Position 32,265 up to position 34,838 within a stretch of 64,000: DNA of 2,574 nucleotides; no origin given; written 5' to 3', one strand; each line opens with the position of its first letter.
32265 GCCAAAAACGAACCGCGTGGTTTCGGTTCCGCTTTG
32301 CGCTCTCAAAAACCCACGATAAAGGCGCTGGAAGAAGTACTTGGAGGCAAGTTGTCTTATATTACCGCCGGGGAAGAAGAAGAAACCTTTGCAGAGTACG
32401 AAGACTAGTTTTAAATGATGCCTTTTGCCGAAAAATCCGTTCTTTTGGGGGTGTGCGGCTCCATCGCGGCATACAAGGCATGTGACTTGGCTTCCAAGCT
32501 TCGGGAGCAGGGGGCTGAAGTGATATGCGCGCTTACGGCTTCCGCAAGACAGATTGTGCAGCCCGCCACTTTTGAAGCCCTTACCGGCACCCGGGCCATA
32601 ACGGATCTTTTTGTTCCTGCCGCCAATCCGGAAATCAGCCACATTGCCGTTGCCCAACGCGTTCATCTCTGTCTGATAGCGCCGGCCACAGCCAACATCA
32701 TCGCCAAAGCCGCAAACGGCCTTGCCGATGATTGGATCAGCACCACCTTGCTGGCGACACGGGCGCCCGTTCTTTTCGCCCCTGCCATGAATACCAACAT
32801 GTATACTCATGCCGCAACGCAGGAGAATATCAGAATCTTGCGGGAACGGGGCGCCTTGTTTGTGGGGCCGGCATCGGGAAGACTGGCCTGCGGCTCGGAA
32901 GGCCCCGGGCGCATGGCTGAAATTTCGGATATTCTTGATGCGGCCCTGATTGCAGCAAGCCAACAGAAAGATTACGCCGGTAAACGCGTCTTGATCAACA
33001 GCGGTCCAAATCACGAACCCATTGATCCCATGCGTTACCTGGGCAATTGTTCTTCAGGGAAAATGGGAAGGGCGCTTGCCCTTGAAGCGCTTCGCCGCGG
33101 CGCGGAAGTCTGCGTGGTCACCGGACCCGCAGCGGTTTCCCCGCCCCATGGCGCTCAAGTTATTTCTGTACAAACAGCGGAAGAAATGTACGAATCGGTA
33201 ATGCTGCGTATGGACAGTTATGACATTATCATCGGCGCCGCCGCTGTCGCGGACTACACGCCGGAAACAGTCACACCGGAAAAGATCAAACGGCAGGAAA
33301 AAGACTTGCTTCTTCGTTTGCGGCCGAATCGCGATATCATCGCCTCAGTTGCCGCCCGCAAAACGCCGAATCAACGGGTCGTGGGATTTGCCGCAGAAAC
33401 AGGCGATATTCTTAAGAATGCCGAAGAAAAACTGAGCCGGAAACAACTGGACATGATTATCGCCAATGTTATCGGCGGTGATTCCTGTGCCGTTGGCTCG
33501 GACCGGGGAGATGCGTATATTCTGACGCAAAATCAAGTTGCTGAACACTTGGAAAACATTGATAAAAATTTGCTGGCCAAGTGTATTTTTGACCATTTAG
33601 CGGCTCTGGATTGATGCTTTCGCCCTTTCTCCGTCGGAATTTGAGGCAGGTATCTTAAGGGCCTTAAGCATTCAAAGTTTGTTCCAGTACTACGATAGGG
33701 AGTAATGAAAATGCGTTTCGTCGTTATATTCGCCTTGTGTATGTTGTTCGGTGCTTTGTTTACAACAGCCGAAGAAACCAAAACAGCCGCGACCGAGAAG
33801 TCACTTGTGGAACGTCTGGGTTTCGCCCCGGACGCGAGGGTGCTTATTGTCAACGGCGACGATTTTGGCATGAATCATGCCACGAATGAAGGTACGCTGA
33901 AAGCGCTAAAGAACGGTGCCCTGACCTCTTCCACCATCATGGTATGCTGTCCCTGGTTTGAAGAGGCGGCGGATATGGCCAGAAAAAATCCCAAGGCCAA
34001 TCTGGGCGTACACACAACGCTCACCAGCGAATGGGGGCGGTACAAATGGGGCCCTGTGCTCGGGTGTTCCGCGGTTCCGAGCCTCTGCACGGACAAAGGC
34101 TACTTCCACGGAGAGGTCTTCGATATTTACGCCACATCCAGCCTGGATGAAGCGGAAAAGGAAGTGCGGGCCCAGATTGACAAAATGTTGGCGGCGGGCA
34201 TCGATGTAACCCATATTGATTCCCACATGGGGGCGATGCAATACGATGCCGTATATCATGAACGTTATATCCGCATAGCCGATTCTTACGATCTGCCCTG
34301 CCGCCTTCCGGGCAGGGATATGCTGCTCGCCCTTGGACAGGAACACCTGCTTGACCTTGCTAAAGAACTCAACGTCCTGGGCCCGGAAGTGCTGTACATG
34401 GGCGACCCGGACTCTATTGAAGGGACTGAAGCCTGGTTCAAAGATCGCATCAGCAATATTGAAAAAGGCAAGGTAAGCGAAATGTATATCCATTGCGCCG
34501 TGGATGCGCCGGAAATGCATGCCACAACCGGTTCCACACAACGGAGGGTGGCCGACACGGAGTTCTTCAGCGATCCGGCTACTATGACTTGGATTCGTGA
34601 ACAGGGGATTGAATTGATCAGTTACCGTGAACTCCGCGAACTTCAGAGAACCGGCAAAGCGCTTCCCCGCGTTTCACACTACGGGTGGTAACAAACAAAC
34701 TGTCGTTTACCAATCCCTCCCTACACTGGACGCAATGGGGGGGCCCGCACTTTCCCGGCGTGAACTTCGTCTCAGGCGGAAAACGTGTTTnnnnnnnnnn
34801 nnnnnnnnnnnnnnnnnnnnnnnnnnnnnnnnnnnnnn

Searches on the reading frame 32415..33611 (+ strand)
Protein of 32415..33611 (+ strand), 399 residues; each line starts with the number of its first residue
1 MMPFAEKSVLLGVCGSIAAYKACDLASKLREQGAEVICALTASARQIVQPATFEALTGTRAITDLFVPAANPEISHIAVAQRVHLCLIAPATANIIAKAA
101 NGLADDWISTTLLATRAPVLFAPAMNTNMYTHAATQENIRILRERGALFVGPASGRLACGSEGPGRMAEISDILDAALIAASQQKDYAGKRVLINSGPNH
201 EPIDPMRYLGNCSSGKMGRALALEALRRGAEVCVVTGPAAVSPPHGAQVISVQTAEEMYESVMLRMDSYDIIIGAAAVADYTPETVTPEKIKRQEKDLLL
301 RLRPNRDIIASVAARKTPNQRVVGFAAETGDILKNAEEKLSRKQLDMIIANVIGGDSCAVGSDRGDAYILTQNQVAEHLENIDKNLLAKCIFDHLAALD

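Call 48: search_protein_families(library=pfam, proteins=[window:32415-33611:+], max_evalue=0.0001)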
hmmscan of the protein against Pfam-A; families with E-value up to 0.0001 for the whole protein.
window:32415-33611:+ (399 aa): 2 families
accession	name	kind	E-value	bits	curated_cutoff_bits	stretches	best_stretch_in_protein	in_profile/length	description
PF04127.22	DFP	-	1.9e-63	214.1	22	1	188-369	2-185/186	DNA/pantothenate metabolism flavoprotein C-terminal domain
PF02441.25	Flavoprotein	-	1.5e-31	109.6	22.7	1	7-177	1-158/162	Flavoprotein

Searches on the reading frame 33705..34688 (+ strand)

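Call 48: search_protein_families(library=pfam, proteins=[window:33705-34688:+], max_evalue=0.0001)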
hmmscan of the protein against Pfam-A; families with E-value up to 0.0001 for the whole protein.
window:33705-34688:+ (328 aa): 1 family
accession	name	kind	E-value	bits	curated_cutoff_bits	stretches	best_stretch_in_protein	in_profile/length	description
PF04794.17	YdjC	-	1.7e-55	189.2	29.7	1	47-299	2-266/266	YdjC-like protein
